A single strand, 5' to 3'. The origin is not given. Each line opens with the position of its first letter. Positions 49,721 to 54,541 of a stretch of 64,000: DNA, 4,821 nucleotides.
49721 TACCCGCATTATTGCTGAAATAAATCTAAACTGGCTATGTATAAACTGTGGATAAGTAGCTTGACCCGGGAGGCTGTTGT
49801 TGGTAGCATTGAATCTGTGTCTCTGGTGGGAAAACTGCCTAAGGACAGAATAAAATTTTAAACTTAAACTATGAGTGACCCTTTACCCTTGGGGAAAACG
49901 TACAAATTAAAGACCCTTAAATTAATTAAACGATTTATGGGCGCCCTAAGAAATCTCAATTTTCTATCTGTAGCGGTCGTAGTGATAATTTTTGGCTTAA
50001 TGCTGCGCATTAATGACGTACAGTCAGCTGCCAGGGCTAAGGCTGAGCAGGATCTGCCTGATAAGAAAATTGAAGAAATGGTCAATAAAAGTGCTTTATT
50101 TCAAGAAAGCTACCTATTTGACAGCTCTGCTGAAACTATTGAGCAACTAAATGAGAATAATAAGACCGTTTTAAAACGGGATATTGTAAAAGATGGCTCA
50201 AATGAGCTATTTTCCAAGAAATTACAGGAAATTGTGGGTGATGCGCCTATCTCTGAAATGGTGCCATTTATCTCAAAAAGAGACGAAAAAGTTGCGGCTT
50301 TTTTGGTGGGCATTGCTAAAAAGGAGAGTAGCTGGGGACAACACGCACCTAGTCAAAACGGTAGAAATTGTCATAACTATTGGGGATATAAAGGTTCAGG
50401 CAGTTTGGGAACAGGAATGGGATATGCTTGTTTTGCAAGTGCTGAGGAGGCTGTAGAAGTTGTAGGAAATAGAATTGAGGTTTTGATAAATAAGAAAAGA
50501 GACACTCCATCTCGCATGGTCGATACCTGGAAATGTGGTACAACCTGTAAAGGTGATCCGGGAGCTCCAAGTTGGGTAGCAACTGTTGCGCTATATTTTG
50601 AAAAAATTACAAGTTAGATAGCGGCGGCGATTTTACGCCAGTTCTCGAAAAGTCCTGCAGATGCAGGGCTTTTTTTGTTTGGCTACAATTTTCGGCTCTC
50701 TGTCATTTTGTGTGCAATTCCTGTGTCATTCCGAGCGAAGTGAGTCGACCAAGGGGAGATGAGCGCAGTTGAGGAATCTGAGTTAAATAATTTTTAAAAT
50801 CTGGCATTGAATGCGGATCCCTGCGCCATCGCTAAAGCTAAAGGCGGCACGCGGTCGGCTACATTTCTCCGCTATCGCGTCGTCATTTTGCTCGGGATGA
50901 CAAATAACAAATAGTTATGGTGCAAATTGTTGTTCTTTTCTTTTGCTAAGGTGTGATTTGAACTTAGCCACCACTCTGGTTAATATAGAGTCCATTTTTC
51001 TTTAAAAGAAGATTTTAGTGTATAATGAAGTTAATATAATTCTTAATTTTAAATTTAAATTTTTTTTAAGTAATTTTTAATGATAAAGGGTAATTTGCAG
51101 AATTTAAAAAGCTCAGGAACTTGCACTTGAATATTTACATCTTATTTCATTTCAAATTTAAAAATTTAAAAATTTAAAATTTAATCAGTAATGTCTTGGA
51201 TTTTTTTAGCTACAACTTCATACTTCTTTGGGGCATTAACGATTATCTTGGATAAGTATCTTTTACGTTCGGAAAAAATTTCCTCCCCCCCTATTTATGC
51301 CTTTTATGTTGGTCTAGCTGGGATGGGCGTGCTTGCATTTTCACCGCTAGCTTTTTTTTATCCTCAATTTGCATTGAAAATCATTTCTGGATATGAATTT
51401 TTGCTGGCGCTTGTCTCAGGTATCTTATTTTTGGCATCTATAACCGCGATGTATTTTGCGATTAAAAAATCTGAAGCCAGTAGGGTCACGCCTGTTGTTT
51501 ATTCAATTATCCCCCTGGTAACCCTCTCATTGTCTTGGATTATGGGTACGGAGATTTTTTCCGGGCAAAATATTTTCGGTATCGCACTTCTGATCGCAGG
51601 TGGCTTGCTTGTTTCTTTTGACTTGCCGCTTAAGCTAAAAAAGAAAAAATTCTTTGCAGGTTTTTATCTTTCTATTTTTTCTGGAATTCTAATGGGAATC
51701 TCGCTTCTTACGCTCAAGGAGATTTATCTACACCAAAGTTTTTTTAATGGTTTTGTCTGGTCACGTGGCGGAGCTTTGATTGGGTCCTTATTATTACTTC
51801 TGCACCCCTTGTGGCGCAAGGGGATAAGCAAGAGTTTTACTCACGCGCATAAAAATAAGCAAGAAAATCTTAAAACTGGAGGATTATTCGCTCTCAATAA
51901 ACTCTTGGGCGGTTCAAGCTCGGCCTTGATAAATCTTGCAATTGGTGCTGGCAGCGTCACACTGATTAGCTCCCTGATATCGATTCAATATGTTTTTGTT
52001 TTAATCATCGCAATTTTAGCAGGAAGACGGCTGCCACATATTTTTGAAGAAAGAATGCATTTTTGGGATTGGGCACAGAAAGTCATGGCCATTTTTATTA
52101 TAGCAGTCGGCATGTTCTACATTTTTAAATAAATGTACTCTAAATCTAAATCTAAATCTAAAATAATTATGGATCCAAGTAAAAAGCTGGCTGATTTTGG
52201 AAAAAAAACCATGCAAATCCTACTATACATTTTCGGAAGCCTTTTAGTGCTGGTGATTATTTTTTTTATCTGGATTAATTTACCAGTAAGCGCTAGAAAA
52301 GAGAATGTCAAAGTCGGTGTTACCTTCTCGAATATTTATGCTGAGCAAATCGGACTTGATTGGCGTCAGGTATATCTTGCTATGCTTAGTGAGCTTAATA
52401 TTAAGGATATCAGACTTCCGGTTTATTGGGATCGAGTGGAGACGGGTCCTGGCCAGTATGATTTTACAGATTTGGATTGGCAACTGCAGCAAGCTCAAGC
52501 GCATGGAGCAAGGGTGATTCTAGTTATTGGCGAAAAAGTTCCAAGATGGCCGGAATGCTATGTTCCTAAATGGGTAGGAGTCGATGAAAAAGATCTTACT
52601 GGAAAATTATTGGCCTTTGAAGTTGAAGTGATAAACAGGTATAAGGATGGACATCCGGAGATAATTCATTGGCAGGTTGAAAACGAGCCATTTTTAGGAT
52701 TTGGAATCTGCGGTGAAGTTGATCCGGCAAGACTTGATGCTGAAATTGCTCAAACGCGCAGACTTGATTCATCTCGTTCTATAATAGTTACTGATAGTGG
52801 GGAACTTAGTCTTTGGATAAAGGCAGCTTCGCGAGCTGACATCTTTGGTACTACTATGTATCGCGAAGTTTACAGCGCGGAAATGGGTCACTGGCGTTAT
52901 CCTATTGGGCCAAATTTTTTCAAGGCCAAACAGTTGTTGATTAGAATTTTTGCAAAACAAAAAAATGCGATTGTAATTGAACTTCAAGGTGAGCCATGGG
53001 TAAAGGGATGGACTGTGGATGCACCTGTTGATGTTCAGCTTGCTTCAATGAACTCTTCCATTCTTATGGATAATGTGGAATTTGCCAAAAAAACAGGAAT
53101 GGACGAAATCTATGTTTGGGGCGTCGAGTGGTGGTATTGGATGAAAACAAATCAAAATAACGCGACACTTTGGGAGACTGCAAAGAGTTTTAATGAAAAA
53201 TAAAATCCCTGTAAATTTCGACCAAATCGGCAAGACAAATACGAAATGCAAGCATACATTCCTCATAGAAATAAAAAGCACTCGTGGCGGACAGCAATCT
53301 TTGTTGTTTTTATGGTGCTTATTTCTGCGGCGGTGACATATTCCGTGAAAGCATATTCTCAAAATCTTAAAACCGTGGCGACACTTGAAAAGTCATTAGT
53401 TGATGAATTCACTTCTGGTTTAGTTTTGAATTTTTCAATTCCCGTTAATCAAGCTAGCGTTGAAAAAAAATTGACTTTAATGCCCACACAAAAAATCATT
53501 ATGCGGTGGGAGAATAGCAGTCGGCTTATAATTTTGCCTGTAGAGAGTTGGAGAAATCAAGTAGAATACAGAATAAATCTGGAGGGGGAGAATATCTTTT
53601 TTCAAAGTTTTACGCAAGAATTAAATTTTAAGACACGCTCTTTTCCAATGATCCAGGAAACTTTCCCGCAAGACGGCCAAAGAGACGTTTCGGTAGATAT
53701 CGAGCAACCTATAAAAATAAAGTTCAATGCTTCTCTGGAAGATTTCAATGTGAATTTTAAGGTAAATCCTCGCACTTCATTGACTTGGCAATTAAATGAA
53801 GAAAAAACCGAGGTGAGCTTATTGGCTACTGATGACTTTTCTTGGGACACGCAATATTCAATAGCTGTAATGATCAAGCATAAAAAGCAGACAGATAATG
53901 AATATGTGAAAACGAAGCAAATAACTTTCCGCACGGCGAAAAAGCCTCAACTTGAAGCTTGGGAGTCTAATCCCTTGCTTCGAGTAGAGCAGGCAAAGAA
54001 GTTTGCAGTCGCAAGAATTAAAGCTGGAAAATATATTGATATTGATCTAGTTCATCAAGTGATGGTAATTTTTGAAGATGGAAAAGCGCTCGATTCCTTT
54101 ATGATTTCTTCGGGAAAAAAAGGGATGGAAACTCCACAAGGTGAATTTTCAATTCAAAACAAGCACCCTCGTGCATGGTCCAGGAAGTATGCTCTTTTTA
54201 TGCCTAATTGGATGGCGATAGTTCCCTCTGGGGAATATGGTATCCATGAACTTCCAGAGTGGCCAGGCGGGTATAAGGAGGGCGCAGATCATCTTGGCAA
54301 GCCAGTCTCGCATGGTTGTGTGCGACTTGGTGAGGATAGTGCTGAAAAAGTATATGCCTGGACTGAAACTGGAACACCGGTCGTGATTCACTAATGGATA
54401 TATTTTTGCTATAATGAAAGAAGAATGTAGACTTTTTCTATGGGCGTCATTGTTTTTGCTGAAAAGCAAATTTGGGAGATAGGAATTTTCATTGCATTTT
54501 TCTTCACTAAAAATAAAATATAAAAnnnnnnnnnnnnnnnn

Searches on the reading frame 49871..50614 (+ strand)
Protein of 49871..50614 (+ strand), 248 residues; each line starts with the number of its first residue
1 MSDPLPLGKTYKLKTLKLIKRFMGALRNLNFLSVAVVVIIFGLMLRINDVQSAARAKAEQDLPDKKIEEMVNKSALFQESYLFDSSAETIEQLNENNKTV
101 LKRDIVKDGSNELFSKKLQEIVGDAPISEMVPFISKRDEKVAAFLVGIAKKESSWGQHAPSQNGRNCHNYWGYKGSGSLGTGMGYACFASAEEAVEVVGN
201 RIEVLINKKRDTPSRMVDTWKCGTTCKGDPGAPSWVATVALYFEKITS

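Call 4: search_protein_families(library=pfam, proteins=[window:49871-50614:+], max_evalue=10)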
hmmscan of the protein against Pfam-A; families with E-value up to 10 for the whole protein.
window:49871-50614:+ (248 aa): 1 family
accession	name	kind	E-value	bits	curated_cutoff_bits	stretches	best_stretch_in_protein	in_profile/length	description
PF01832.25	Glucosaminidase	-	0.12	13.5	30.2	1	142-198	15-75/123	Mannosyl-glycoprotein endo-beta-N-acetylglucosaminidase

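Call 5: search_protein_families(library=ncbifam, proteins=[window:49871-50614:+], max_evalue=10)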
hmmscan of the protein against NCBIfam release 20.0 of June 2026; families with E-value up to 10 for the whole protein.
window:49871-50614:+ (248 aa): 1 family
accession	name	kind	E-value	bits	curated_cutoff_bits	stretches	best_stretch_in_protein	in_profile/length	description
NF043063.1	MMSYN1_0411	equivalog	0.019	13.9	550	1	27-108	225-304/498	YitT family ABC transporter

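Call 36: find_homologous_proteins(query=window:49871-50614:+)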
Query window:49871-50614:+ (248 aa): 273 proteins with E <= 0.001 among 821 candidates; the best 120 are listed.
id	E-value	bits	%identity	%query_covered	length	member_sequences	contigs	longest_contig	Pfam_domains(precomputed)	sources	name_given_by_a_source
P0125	6.2e-161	551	100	100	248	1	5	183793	-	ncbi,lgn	-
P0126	9.6e-84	299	58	99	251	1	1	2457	-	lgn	-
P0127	2.0e-80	288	56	99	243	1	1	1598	-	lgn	-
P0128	2.1e-80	288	57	100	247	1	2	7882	-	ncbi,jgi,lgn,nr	ncbi:MAG: hypothetical protein ACD_56C00059G0001 [uncultured bacterium]|nr:MAG: hypothetical protein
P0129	8.2e-80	286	54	99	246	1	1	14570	-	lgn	-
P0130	4.5e-79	283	56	100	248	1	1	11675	-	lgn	-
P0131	8.4e-79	282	57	100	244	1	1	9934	-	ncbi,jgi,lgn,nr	ncbi:MAG: hypothetical protein ACD_5C00206G0001 [uncultured bacterium]|nr:MAG: hypothetical protein 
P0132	1.5e-77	278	54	100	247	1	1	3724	-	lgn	-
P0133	1.6e-75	272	56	99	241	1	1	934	-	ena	-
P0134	4.7e-75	270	54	100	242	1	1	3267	-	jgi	jgi:hypothetical protein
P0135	5.2e-75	270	54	99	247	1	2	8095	-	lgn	-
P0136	6.4e-74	266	52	100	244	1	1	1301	-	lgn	-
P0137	2.4e-73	265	52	99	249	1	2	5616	-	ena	-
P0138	8.1e-73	263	52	100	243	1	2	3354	-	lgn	-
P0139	1.8e-72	262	52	99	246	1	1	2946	-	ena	-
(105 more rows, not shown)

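Call 51: search_protein_families(library=phrogs, proteins=[window:49871-50614:+], max_evalue=1)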
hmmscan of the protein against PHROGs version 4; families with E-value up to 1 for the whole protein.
window:49871-50614:+ (248 aa): 1 family
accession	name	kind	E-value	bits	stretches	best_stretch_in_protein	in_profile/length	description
phrog_24264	-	unknown function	0.087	13.9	1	40-100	5-65/81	-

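Call 106: predict_structure(alignment_id=A8)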
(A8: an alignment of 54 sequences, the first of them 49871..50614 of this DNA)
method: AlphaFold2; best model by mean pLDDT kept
length: 248 residues; sequences in the alignment: 54
mean_pLDDT: 78.1   pTM: 0.58
mean pLDDT of the five models: 78.1, 77.9, 75.7, 75.5, 75.2
residues with pLDDT >= 90: 121; 70-90: 47; 50-70: 37; < 50: 43
segments of 3 or more residues with pLDDT < 50: 1-3, 72-102
pLDDT, mean of each block of 10 residues (from residue 1): 47 72 78 89 86 62 50 44 41 46 58 96 97 97 98 90 81 69 75 95 97 97 95 98 97
secondary structure, 60 per line:
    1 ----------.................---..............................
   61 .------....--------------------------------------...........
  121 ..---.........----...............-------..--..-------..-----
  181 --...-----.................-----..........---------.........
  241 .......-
elements in order: H11-27 H31-61 H68-71 H110-122 H126-134 H139-153 E183-185 H191-207 H213-222 H232-247

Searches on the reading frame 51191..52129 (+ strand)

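Call 16: search_protein_families(library=pfam, proteins=[window:51191-52129:+], max_evalue=0.001)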
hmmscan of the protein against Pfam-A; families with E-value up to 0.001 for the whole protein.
window:51191-52129:+ (313 aa): 2 families
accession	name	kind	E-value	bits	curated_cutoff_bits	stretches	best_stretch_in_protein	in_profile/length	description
PF00892.27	EamA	-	5.4e-08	33.6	28.2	1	2-142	2-134/135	EamA-like transporter family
PF10639.15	TMEM234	-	0.00038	21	30.1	0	65-141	39-112/113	Putative transmembrane family 234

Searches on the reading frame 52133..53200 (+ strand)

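Call 16: search_protein_families(library=pfam, proteins=[window:52133-53200:+], max_evalue=0.001)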
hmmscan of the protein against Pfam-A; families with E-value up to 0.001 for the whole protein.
window:52133-53200:+ (356 aa): 1 family
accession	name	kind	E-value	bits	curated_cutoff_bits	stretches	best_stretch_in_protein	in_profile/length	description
PF02449.21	Glyco_hydro_42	-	5.1e-05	23.2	21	0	83-140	17-76/376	Beta-galactosidase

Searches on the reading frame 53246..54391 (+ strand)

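Call 16: search_protein_families(library=pfam, proteins=[window:53246-54391:+], max_evalue=0.001)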
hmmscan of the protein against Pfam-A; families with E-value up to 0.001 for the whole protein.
window:53246-54391:+ (382 aa): 2 families
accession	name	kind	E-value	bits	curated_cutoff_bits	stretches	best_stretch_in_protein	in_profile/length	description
PF03734.19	YkuD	-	5.6e-20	72.9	23.4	1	262-381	2-146/146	L,D-transpeptidase catalytic domain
PF13205.12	Big_5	-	7.3e-06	27.1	23.6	0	134-230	5-105/105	Bacterial Ig-like domain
